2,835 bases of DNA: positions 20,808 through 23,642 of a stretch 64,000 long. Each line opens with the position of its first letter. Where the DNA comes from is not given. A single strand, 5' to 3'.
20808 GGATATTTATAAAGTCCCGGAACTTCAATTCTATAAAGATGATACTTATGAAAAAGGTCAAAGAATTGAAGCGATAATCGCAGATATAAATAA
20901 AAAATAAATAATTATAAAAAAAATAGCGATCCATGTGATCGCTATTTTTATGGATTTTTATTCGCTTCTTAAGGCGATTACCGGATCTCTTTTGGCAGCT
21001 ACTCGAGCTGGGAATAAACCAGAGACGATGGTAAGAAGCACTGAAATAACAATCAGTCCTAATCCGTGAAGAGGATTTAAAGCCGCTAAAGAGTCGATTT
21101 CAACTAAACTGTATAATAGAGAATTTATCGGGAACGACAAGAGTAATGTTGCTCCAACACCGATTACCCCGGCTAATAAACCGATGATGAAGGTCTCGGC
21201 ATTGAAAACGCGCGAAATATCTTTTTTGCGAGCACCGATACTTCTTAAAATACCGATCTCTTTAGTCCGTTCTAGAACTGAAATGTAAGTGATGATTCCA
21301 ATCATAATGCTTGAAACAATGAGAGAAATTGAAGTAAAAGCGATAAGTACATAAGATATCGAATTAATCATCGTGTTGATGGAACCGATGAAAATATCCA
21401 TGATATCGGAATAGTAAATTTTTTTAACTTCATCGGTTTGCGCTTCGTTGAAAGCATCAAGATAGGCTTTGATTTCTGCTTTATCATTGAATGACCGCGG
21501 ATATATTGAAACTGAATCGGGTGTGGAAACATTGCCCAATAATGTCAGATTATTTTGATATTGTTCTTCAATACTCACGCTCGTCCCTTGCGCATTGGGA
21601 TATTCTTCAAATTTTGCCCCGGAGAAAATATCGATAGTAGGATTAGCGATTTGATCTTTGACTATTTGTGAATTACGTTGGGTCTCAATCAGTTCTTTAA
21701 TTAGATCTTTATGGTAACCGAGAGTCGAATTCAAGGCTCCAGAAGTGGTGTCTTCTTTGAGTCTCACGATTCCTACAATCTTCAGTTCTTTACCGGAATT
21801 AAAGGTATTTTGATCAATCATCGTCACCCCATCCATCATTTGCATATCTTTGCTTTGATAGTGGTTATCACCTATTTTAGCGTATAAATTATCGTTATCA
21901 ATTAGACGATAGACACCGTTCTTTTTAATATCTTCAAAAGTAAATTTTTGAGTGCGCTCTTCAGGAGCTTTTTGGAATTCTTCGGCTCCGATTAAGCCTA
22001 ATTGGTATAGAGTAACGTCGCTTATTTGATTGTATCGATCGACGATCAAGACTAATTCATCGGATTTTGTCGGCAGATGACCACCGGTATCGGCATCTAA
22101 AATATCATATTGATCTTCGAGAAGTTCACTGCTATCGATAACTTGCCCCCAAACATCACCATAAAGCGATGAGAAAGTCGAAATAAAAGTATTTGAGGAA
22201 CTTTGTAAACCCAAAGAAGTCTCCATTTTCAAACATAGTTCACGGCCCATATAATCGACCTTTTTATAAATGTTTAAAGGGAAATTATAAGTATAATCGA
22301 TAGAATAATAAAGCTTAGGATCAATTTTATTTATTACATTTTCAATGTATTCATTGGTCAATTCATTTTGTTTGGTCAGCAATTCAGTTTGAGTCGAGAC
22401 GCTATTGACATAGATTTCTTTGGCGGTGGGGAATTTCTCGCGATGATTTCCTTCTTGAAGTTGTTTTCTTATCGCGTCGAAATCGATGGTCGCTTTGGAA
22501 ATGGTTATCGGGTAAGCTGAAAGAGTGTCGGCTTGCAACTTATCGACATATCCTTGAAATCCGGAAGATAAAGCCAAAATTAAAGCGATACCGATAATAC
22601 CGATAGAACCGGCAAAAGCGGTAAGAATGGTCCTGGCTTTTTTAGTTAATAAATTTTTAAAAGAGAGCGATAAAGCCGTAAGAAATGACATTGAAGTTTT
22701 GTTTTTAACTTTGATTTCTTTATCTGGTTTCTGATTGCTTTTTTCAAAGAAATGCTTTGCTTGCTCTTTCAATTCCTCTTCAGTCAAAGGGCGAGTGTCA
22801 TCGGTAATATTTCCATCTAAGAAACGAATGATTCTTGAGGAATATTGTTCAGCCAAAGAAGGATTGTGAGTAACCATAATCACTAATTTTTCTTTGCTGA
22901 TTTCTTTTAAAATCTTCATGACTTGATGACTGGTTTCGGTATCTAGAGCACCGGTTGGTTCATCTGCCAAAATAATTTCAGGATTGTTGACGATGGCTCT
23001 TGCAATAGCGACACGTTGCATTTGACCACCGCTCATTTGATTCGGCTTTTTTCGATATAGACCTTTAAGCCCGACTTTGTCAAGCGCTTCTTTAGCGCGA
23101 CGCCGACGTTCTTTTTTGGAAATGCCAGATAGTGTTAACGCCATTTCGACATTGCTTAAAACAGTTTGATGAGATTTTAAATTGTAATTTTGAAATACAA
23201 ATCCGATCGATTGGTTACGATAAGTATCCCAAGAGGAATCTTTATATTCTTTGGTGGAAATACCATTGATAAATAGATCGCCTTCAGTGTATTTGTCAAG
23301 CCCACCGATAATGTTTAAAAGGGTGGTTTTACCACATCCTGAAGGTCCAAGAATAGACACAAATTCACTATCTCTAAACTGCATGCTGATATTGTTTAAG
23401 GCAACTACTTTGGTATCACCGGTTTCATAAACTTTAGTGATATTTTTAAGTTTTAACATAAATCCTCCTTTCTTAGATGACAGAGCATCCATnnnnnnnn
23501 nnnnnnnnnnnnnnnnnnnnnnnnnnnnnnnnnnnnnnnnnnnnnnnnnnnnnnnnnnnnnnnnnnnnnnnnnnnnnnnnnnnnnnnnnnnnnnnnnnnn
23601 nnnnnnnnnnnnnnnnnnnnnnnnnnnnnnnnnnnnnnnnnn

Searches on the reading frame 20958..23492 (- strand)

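Call 46: search_protein_families(library=pfam, max_evalue=0.00001, proteins=[window:20958-23492:-])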
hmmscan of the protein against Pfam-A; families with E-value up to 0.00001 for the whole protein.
window:20958-23492:- (844 aa): 3 families
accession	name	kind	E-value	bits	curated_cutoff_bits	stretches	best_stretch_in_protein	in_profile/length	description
PF00005.33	ABC_tran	-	2.1e-35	122.7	25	1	32-180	1-136/137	ABC transporter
PF02687.27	FtsX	-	5.7e-18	65.5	25.5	1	718-837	2-120/120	FtsX-like permease C-terminal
PF02463.25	SMC_N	-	1e-06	28.8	40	0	101-218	109-206/220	RecF/RecN/SMC N terminal domain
